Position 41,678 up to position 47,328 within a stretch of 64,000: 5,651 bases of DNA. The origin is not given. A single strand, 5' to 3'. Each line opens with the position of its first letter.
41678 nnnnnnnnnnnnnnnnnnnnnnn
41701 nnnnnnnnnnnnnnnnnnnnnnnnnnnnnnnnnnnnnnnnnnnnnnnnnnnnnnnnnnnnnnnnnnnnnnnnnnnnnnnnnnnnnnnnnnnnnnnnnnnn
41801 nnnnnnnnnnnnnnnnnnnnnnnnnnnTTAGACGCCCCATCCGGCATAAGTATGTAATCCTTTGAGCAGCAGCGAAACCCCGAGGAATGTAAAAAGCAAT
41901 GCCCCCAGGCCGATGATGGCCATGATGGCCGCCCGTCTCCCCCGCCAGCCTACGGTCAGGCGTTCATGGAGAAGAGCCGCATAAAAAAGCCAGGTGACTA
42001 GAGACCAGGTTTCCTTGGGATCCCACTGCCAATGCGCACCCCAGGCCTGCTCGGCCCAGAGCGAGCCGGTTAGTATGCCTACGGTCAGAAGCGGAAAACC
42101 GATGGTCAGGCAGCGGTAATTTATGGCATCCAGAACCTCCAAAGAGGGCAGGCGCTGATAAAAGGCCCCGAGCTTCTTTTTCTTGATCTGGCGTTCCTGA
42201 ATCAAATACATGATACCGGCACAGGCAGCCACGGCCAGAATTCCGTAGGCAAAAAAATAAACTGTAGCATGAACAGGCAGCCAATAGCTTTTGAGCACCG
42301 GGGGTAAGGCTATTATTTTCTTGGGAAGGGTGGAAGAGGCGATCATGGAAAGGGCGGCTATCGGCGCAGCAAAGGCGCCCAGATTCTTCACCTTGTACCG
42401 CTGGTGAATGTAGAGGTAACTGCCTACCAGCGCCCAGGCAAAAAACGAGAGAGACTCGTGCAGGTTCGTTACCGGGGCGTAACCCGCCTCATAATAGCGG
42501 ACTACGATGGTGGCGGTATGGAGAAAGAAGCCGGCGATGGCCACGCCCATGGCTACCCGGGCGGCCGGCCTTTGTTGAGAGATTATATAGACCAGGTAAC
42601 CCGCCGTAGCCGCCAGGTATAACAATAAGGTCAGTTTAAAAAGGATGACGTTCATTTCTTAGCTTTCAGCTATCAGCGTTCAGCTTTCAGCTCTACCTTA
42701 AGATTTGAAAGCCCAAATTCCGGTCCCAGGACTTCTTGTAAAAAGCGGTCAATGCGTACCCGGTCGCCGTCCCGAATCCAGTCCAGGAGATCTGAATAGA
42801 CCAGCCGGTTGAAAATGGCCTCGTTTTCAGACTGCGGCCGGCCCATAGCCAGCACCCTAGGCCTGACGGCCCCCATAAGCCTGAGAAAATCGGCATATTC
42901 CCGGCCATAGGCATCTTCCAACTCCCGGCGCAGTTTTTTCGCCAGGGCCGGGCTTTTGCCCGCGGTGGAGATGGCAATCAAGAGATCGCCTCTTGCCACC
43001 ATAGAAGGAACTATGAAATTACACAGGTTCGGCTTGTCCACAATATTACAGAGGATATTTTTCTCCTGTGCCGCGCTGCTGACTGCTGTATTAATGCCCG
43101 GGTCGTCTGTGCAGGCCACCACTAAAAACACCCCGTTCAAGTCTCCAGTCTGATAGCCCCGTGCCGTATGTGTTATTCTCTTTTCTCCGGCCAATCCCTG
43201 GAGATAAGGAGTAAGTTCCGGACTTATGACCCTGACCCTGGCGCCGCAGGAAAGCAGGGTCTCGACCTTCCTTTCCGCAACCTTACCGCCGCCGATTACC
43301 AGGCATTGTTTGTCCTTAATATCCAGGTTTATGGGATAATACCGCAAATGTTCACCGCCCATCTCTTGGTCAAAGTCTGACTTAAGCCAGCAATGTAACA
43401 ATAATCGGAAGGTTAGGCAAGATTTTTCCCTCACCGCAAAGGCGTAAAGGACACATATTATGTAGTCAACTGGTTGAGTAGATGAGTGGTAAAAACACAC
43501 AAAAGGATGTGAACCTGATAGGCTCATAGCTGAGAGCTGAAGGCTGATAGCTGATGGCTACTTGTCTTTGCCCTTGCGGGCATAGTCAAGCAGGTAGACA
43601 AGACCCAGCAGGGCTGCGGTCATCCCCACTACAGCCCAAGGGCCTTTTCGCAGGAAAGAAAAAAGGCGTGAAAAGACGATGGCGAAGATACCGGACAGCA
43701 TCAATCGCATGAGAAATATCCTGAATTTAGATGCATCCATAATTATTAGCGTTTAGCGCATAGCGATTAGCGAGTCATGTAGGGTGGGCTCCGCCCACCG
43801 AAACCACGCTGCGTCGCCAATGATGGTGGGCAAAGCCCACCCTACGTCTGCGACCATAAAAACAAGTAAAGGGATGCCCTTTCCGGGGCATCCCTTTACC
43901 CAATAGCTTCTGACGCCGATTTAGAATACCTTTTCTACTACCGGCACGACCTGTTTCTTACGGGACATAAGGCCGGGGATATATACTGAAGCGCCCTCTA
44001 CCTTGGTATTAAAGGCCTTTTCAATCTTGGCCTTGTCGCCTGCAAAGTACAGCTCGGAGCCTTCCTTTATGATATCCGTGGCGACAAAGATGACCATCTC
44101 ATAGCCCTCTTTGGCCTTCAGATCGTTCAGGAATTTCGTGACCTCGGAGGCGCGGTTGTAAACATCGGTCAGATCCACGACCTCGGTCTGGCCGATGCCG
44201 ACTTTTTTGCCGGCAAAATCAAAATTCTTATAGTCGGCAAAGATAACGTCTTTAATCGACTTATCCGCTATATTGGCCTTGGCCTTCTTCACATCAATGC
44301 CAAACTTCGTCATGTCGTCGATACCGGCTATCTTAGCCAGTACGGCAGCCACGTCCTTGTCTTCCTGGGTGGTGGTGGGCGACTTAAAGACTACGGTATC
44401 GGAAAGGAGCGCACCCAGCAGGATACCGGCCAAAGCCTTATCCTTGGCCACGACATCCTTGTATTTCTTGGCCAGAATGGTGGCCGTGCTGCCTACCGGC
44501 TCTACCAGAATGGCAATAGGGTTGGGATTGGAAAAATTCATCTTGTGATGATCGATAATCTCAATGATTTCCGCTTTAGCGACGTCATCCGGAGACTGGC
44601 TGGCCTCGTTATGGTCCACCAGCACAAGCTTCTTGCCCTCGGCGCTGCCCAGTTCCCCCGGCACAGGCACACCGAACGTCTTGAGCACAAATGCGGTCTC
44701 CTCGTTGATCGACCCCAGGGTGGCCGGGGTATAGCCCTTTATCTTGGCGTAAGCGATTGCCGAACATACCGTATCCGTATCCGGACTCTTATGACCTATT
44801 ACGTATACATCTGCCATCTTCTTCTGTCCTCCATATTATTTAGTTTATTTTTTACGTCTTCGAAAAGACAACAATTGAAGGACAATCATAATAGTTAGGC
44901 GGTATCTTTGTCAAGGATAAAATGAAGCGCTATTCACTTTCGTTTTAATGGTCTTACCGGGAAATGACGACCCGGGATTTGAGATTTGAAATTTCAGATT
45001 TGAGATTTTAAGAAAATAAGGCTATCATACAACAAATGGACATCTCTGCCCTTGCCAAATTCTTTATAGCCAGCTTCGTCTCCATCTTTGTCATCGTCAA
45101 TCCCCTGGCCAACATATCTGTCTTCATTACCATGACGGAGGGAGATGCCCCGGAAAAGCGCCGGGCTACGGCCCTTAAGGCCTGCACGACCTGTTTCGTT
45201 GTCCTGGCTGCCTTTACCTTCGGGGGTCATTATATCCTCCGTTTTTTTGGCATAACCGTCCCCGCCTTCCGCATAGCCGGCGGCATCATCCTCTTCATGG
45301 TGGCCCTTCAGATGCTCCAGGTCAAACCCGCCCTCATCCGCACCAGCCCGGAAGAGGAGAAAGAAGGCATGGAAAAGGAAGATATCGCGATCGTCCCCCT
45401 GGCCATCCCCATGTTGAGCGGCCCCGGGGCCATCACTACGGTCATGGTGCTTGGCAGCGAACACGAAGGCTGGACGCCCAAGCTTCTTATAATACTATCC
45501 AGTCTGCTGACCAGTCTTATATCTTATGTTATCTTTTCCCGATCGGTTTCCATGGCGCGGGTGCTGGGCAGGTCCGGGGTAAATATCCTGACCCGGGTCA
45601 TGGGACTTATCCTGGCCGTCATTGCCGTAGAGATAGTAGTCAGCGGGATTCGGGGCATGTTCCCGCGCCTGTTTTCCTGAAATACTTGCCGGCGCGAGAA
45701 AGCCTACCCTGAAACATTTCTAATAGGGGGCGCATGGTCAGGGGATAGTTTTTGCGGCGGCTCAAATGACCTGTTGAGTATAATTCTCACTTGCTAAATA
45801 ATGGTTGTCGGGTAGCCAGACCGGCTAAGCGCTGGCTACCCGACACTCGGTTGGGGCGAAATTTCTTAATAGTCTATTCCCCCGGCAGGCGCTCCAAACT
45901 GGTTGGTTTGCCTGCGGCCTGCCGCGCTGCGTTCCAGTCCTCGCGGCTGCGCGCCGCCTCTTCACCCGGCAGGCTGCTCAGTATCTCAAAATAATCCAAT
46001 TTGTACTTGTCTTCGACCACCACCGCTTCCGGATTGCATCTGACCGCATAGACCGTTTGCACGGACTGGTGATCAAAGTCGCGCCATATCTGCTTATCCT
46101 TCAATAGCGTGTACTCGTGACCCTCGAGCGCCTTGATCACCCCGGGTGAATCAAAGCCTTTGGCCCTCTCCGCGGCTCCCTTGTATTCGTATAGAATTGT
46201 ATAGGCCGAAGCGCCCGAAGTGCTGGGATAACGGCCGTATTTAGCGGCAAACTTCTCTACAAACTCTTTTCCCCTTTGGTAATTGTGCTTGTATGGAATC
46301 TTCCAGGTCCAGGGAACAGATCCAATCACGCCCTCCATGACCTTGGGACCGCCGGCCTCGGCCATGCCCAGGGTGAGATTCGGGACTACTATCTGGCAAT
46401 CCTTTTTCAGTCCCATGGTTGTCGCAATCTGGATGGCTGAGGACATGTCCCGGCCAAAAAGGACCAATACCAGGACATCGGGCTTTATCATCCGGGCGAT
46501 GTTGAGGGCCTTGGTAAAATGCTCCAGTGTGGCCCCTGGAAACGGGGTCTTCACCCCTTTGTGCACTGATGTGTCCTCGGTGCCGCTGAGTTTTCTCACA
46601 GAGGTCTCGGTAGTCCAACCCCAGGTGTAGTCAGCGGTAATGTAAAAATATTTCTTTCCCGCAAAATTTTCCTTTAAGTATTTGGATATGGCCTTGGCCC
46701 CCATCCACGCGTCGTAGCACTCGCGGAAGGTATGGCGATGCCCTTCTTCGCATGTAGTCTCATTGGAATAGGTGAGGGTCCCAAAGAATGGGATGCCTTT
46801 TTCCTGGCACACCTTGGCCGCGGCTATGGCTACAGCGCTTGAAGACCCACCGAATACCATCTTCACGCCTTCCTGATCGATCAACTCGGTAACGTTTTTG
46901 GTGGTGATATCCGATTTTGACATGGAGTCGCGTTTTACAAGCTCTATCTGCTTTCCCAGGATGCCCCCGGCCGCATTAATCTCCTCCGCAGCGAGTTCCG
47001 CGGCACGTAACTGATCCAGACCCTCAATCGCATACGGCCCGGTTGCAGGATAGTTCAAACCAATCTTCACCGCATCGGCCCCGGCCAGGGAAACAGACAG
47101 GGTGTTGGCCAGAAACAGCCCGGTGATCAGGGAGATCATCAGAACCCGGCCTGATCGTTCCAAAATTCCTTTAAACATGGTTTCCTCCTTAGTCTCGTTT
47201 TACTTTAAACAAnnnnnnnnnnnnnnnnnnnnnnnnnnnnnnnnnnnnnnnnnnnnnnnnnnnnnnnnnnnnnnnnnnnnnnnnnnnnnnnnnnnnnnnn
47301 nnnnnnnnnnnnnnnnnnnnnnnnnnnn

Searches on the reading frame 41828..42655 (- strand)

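Call 84: search_protein_families(library=pfam, proteins=[window:41828-42655:-], max_evalue=0.0001)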
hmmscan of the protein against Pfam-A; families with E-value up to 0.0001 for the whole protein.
window:41828-42655:- (275 aa): 1 family
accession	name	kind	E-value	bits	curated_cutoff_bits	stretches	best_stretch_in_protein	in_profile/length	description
PF01578.25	Cytochrom_C_asm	-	1.1e-52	179.2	29.9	1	63-268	2-212/212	Cytochrome C assembly protein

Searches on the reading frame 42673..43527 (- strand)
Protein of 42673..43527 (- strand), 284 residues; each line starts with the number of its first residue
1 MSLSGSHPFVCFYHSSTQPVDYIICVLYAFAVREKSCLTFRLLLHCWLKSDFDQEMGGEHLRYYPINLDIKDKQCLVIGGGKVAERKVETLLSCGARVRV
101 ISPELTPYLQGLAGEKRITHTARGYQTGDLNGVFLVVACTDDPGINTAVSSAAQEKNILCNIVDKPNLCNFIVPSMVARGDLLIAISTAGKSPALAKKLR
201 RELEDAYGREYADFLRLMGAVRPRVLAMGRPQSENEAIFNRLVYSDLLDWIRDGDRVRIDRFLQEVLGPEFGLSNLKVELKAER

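Call 84: search_protein_families(library=pfam, proteins=[window:42673-43527:-], max_evalue=0.0001)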
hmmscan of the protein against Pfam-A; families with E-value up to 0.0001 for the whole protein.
window:42673-43527:- (284 aa): 2 families
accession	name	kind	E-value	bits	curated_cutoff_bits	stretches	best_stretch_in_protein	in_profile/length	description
PF13241.12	NAD_binding_7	-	2.6e-35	121.6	22.1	1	66-175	1-104/104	Putative NAD(P)-binding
PF14824.11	Sirohm_synth_M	-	3.5e-11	42.8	25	1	179-205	1-27/28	Sirohaem biosynthesis protein central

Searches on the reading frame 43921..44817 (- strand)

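Call 84: search_protein_families(library=pfam, proteins=[window:43921-44817:-], max_evalue=0.0001)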
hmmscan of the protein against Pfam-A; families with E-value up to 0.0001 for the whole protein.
window:43921-44817:- (298 aa): 2 families
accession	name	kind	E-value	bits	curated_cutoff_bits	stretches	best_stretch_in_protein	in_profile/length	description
PF02833.19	DHHA2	-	6.9e-32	110.9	27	1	176-297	3-126/126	DHHA2 domain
PF01368.27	DHH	-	4.2e-18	66.3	28.1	1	4-133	2-121/125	DHH family, N-terminal domain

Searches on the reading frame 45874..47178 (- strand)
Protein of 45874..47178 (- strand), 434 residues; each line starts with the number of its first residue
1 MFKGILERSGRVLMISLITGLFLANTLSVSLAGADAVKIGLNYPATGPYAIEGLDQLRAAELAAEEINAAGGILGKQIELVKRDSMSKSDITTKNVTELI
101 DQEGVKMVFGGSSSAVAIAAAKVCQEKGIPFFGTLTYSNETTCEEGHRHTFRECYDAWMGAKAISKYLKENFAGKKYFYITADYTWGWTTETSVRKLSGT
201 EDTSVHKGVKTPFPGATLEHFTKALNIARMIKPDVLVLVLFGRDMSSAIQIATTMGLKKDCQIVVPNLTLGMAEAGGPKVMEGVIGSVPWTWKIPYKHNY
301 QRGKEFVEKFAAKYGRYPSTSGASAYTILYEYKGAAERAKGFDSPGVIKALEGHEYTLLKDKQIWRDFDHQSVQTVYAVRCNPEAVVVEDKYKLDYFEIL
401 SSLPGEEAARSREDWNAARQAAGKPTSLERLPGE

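Call 84: search_protein_families(library=pfam, proteins=[window:45874-47178:-], max_evalue=0.0001)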
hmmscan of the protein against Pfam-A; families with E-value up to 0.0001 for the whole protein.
window:45874-47178:- (434 aa): 3 families
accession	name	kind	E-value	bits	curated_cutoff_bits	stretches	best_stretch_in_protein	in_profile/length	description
PF13458.12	Peripla_BP_6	-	6.7e-69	233.6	31.7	1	37-382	2-339/343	Periplasmic binding protein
PF13433.12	Peripla_BP_5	-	3.3e-22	79.5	27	1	37-357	1-312/363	Periplasmic binding protein domain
PF01094.35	ANF_receptor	-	6.2e-16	58.8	25.4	1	57-352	3-305/353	Receptor family ligand binding region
